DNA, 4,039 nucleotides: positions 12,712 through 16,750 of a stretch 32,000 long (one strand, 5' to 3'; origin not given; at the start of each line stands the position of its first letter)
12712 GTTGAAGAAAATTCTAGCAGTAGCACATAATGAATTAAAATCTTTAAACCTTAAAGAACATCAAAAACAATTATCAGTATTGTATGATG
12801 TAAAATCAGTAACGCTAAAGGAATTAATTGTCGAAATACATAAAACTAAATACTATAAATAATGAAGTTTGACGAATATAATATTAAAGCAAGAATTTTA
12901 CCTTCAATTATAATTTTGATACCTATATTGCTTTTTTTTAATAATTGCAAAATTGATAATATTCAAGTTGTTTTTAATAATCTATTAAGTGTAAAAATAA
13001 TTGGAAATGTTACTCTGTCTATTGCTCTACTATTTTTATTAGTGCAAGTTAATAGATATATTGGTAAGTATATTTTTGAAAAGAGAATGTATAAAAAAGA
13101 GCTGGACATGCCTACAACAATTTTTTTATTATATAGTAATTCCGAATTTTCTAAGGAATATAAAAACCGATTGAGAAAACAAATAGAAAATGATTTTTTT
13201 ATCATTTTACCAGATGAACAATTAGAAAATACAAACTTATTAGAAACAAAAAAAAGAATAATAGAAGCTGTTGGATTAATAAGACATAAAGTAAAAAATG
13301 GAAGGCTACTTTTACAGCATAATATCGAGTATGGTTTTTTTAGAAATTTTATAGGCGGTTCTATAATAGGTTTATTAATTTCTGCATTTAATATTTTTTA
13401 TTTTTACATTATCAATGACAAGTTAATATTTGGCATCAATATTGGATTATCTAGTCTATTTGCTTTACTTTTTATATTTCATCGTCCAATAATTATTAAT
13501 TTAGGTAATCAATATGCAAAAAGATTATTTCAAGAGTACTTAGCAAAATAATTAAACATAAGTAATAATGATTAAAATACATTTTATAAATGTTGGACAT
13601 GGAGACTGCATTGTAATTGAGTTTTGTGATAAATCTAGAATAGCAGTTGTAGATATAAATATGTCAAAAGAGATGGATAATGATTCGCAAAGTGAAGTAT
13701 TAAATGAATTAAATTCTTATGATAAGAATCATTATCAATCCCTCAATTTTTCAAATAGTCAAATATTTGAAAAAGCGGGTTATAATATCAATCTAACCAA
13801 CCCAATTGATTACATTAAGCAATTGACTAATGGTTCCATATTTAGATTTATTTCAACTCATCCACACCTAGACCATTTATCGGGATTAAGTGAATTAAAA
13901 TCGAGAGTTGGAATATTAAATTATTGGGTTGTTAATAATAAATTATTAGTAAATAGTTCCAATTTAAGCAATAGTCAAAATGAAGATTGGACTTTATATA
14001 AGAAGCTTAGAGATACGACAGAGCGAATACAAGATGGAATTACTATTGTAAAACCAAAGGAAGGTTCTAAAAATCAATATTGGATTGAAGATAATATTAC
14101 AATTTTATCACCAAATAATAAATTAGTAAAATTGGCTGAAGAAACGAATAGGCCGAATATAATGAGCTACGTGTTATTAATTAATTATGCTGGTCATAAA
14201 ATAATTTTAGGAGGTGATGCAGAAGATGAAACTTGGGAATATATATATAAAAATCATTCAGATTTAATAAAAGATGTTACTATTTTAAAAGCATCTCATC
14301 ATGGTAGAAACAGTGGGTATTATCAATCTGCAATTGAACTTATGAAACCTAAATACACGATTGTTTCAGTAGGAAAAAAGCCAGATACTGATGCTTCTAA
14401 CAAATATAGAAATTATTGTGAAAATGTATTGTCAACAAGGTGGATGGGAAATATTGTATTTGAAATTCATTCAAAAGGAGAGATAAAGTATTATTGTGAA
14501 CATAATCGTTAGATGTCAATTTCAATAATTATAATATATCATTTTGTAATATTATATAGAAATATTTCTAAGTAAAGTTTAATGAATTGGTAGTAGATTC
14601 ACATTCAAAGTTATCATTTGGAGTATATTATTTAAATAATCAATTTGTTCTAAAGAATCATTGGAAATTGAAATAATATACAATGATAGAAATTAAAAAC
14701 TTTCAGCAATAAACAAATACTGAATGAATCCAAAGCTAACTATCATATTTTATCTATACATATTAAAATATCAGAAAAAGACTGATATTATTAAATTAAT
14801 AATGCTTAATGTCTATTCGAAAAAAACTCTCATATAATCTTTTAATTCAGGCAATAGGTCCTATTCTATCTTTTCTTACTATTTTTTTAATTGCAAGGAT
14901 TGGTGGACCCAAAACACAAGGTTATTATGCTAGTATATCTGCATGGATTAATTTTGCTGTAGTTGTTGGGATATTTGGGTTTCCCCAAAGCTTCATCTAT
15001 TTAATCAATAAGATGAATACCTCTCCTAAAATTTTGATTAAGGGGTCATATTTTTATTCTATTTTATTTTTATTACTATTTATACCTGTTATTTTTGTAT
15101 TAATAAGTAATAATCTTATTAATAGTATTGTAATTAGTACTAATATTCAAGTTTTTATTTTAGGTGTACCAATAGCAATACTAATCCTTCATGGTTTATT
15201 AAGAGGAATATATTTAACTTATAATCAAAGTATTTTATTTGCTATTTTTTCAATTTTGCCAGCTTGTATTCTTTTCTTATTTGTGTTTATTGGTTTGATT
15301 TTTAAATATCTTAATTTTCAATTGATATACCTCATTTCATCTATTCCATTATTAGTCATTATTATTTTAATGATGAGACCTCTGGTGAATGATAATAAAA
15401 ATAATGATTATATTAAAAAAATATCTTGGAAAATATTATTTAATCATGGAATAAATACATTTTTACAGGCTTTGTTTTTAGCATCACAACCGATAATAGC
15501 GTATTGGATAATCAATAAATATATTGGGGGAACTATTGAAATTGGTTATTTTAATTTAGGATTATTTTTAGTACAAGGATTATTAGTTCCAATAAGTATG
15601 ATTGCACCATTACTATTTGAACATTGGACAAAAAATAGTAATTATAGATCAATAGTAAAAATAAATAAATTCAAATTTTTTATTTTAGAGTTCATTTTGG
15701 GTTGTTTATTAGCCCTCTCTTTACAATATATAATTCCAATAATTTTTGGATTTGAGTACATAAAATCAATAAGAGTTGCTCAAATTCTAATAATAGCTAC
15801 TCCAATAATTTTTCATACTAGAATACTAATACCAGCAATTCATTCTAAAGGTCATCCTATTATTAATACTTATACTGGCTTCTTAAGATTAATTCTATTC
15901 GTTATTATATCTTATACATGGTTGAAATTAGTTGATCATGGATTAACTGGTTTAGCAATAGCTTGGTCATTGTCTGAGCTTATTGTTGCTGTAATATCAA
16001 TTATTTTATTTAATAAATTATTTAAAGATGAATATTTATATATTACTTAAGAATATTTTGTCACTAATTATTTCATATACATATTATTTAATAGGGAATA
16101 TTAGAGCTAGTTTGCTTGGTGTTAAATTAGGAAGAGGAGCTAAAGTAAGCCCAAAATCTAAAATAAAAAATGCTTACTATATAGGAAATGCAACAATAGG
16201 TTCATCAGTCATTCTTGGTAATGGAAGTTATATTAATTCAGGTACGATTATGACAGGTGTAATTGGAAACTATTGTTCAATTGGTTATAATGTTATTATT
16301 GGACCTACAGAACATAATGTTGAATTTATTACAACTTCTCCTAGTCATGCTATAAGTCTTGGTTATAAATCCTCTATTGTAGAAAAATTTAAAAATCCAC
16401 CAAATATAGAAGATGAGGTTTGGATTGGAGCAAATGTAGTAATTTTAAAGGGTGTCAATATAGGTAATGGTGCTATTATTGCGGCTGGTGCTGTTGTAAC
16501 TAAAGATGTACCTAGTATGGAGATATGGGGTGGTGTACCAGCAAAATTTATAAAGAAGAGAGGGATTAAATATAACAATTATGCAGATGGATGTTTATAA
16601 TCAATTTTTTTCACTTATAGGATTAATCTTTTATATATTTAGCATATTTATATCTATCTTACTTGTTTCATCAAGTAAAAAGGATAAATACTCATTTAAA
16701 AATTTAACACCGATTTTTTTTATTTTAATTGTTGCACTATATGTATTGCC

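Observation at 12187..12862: Stack of five 3' ends of one dehydrogenase gene: an apparent fossil record of serial cassette replacement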

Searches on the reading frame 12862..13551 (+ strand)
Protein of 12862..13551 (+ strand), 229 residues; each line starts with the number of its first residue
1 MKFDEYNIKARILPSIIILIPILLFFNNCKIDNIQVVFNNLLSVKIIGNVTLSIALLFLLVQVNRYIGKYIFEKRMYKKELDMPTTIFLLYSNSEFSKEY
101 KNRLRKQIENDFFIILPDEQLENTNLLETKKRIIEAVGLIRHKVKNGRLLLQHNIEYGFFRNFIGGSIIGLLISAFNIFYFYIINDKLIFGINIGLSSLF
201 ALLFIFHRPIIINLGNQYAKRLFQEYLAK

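Call 8: search_protein_families(library=pfam, proteins=[window:12862-13551:+])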
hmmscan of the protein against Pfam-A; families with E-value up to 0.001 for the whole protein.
window:12862-13551:+ (229 aa): 0 families

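Call 38: find_homologous_proteins(query=window:12862-13548:+)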
Query window:12862-13548:+ (229 aa): 150 proteins with E <= 0.001 among 1786 candidates; the best 120 are listed.
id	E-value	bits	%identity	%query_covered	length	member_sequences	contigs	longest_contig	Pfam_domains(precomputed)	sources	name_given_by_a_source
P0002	1.2e-138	478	100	100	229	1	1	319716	-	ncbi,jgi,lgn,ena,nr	ncbi:MAG: hypothetical protein H6Q15_284 [Bacteroidetes bacterium]|nr:hypothetical protein [Bacteroi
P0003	1.0e-89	318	66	100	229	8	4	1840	-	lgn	-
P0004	1.2e-88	314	63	100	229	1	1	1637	-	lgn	-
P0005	2.6e-88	313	66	100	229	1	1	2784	-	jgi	jgi:hypothetical protein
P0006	4.5e-88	312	66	100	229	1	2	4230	-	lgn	-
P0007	1.2e-87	311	66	100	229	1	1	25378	-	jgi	jgi:hypothetical protein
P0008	6.1e-87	309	65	100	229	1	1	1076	-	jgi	-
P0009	1.3e-86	308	65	100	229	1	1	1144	-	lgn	-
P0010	1.7e-86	307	66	100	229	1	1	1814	-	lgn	-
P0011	1.2e-85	305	62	100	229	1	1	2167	-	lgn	-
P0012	8.4e-85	302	63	100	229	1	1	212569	-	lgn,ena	-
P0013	1.4e-84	301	62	100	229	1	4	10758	-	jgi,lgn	jgi:hypothetical protein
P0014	1.5e-83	298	62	100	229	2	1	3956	-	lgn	-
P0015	1.8e-83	297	61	100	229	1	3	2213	-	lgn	-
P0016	2.0e-83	297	60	100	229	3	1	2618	-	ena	-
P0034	1.5e-79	285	59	100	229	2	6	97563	-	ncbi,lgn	-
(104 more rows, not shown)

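Call 39: find_encoding_contigs(protein=P0002, flank=10000, max_places=10)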
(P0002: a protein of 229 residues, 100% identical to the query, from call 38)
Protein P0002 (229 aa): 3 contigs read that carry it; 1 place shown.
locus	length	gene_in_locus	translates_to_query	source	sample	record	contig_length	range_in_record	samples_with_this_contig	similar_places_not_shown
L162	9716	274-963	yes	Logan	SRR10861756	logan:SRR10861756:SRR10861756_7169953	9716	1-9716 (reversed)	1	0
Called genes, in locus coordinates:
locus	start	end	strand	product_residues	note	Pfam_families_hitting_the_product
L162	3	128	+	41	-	?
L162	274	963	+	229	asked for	-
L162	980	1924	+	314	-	-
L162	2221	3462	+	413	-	-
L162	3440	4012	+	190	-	PF25084:LbH_EIF2B (faint), PF25087:GMPPB_C (faint), PF00132:Hexapep, PF14602:Hexapep_2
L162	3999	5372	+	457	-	-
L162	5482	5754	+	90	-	-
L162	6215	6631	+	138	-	PF18291:HU-HIG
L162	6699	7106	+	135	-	PF18291:HU-HIG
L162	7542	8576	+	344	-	PF00534:Glycos_transf_1, PF13692:Glyco_trans_1_4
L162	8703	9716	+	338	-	?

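Call 40: search_protein_families(library=padloc, proteins=[window:12862-13551:+], max_evalue=0.01)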
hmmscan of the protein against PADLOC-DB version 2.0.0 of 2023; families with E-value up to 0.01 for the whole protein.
window:12862-13551:+ (229 aa): 0 families

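Call 41: search_protein_families(library=ncbifam, proteins=[window:12862-13551:+])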
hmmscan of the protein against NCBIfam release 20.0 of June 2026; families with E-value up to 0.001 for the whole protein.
window:12862-13551:+ (229 aa): 0 families

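Call 46: find_encoding_contigs(protein=P0007, flank=6000, max_places=3)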
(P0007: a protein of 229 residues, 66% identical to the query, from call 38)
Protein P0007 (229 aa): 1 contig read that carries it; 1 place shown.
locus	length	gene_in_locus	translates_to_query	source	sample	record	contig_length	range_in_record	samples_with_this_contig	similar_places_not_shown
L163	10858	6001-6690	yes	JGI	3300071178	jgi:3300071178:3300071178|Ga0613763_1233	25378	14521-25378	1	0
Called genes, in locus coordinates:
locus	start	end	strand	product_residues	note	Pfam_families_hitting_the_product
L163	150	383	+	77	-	PF09360:zf-CDGSH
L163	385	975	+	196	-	PF08241:Methyltransf_11, PF08242:Methyltransf_12 (weak), PF13489:Methyltransf_23 (weak), PF13649:Methyltransf_25, PF13847:Methyltransf_31 (weak)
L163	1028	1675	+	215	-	PF13568:OMP_b-brl_2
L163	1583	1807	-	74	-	-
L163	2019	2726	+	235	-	-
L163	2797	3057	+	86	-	-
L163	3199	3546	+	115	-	PF01527:HTH_Tnp_1, PF13518:HTH_28 (weak)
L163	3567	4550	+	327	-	PF13384:HTH_23 (weak), PF13518:HTH_28, PF13565:HTH_32, PF00665:rve, PF13683:rve_3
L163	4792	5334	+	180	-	-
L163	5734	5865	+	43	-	-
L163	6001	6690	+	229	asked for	-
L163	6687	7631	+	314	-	-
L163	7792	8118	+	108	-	PF13395:HNH_4 (weak), PF01844:HNH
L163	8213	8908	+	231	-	PF13676:TIR_2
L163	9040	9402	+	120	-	-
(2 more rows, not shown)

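Call 47: find_encoding_contigs(protein=P0012, flank=6000, max_places=3)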
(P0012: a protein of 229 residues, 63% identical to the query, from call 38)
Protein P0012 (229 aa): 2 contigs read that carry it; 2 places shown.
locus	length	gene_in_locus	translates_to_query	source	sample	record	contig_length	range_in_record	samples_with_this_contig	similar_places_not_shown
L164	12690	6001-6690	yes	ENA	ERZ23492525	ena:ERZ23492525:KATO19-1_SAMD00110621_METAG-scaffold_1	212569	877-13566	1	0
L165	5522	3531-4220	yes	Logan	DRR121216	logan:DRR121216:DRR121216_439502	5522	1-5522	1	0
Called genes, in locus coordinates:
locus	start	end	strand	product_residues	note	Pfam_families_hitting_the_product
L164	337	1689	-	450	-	PF13585:CHU_C (faint), PF18962:Por_Secre_tail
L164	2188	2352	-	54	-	-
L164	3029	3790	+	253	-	-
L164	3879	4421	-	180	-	-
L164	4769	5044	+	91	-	-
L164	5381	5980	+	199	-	-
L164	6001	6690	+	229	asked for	-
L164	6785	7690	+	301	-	-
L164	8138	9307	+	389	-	PF03576:Peptidase_S58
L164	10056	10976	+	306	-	PF00892:EamA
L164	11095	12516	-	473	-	PF00089:Trypsin, PF13365:Trypsin_2, PF00595:PDZ (weak), PF13180:PDZ_2, PF17820:PDZ_6 (weak)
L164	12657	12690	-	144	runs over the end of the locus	PF07681:DoxX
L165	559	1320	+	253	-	-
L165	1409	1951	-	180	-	-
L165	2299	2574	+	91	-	-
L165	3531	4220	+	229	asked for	-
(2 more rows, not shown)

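Call 48: find_encoding_contigs(protein=P0034, flank=6000, max_places=3)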
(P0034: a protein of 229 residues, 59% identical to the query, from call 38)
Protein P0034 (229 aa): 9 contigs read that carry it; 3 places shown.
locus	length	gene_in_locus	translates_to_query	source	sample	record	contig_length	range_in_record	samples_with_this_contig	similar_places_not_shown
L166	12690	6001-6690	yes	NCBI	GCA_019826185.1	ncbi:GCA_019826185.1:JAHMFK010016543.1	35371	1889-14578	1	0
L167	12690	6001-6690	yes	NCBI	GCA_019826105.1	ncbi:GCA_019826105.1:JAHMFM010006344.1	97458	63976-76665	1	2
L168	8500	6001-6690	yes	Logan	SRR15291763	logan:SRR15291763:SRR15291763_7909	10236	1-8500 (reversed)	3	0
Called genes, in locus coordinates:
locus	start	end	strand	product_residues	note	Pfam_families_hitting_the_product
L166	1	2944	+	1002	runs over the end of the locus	PF13538:UvrD_C_2 (faint), PF04851:ResIII (weak), PF22721:TBP-TOTE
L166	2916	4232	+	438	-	PF00515:TPR_1 (faint), PF07719:TPR_2 (faint), PF13181:TPR_8 (faint), PF13374:TPR_10 (faint), PF13424:TPR_12 (faint), PF13428:TPR_14 (faint), PF14559:TPR_19 (faint), PF22860:DUF7017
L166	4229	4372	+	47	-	-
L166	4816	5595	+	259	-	-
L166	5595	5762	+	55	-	-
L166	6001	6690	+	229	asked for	-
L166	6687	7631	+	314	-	-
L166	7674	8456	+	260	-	-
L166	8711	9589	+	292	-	-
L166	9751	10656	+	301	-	-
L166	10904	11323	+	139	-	-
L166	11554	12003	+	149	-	-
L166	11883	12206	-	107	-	-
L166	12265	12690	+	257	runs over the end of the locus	PF10137:CAP12-PCTIR_TIR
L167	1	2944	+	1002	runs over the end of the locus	PF13538:UvrD_C_2 (faint), PF04851:ResIII (weak), PF22721:TBP-TOTE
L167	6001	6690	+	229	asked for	-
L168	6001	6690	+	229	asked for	-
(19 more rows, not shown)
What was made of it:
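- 12862..14512 (+): A 4-TM protein (229 aa) plus an MBL-fold protein (314 aa): a mobile, defence-like two-gene module inserted at the end of the array. The pair is conserved in unrelated contexts beside TIR, HNH and helicase genes (calls 38, 46-48).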

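Call 50: search_protein_families(library=phrogs, proteins=[window:12862-13551:+], max_evalue=0.01)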
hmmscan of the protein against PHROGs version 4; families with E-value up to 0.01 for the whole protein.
window:12862-13551:+ (229 aa): 0 families

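Call 67: list_cluster_members(proteins=[P0002])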
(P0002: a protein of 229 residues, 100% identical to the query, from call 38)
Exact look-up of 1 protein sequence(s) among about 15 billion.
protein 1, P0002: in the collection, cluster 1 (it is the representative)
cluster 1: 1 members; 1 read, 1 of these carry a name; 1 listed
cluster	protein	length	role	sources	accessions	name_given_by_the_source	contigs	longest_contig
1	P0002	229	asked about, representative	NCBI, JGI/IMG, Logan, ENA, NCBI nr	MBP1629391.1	MAG: hypothetical protein H6Q15_284 [Bacteroidetes bacterium] | hypothetical protein [Bacteroidota bacterium]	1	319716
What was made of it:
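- The source is a short-read MAG (call 67).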

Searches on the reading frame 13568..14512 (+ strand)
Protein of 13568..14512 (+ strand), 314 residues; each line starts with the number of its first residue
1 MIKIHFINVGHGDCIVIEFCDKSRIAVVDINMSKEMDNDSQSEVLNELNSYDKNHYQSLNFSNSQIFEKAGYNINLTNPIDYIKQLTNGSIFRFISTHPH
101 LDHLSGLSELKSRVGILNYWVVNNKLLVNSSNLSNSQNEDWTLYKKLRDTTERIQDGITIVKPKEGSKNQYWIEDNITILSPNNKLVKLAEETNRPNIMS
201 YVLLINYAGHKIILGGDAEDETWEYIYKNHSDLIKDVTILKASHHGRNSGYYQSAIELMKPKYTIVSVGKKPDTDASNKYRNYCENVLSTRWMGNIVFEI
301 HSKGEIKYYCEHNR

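Call 8: search_protein_families(library=pfam, proteins=[window:13568-14512:+])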
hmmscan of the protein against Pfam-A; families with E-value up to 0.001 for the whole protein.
window:13568-14512:+ (314 aa): 1 family
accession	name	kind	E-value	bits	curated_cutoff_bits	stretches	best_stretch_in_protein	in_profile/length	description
PF00753.33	Lactamase_B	-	0.00014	22.3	22.7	0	95-122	48-75/196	Metallo-beta-lactamase superfamily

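Call 40: search_protein_families(library=padloc, proteins=[window:13568-14512:+], max_evalue=0.01)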
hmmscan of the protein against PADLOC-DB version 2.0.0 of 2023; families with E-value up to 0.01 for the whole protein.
window:13568-14512:+ (314 aa): 6 families
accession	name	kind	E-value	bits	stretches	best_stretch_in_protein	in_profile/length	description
PDLC04675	PDC-M48B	-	2e-24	84.4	1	94-282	62-243/291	-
PDLC04673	PDC-M48B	-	6.7e-21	73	1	82-310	42-265/296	-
PDLC03854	LmuA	-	1.6e-09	35.3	2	1-160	2-130/345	-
PDLC04674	PDC-M48B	-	7.1e-07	26.8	1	192-268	137-216/270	-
PDLC04677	PDC-M48B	-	4.7e-06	24.1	1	90-125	59-94/339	-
PDLC04676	PDC-M48B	-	6.4e-06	23.2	1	88-152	58-123/357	-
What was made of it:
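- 12862..14512 (+): The MBL protein hits PADLOC PDC-M48B at 2e-24 (call 40).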

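Call 41: search_protein_families(library=ncbifam, proteins=[window:13568-14512:+])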
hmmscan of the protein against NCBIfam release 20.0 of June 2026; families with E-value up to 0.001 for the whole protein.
window:13568-14512:+ (314 aa): 5 families
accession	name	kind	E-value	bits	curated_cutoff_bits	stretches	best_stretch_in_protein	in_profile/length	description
TIGR00361.1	ComEC_Rec2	equivalog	3.7e-08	32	190.05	1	95-275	496-644/663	DNA internalization-related competence protein ComEC/Rec2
NF049846.1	blaAHM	exception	7.4e-07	28.3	590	1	193-275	190-269/304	AHM family subclass B3-like metallo-beta-lactamase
NF008580.0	PRK11539.1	equivalog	1.4e-06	27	969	1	190-304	614-732/758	ComEC family protein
NF058524.1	6A-MBL_enzyme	equivalog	2.7e-06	26.8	220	0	176-245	178-254/346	anti-phage 6A-MBL system MBL-fold protein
NF012229.1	bla_class_B_core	domain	5e-06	26.8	100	1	81-133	43-93/139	metallo-beta-lactamase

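Call 50: search_protein_families(library=phrogs, proteins=[window:13568-14512:+], max_evalue=0.01)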
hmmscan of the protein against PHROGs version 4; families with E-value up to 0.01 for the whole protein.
window:13568-14512:+ (314 aa): 3 families
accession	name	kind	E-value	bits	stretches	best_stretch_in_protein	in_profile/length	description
phrog_14556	-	unknown function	1.3e-16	61.4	1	69-272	160-339/451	-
phrog_7043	-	tail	2.2e-11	44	1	80-272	664-843/1077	tail protein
phrog_36445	-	unknown function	0.00017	22.4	1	213-291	88-158/195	-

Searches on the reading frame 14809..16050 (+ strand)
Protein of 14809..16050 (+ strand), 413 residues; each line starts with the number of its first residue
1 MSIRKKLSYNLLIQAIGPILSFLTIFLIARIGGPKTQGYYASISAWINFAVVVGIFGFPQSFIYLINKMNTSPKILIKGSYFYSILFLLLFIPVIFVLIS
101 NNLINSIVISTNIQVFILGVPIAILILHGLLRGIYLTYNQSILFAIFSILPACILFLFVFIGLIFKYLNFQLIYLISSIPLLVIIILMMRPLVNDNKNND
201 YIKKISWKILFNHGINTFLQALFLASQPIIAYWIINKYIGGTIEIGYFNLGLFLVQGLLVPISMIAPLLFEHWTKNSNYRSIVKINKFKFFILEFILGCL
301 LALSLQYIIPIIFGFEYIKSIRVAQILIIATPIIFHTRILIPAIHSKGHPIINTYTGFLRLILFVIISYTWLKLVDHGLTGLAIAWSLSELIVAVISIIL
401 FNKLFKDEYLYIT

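Call 8: search_protein_families(library=pfam, proteins=[window:14809-16050:+])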
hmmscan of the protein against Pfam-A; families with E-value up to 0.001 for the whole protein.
window:14809-16050:+ (413 aa): 1 family
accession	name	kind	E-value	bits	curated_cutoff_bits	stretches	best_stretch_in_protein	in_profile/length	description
PF01943.22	Polysacc_synt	-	0.00039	20.4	28.2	1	4-269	2-270/274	Polysaccharide biosynthesis protein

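Call 41: search_protein_families(library=ncbifam, proteins=[window:14809-16050:+])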
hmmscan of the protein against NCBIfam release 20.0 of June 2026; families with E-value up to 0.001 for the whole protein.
window:14809-16050:+ (413 aa): 0 families

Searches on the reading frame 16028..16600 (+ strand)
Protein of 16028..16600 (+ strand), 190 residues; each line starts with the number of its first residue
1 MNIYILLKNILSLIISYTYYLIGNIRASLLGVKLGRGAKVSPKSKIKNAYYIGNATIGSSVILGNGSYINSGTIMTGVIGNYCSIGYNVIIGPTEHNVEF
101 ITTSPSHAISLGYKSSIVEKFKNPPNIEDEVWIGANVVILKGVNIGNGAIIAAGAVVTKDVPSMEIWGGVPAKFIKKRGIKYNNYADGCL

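Call 8: search_protein_families(library=pfam, proteins=[window:16028-16600:+])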
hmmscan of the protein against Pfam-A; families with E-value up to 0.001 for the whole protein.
window:16028-16600:+ (190 aa): 3 families
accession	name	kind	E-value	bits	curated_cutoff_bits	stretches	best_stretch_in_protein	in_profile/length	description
PF00132.30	Hexapep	-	7.8e-17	60.6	27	1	125-159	2-36/36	Bacterial transferase hexapeptide (six repeats)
PF14602.12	Hexapep_2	-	2.3e-10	40.5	27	1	127-159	4-34/34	Hexapeptide repeat of succinyl-transferase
PF25084.1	LbH_EIF2B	-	3.5e-08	33.8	54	1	54-91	15-53/105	EIF2B subunit epsilon LbH domain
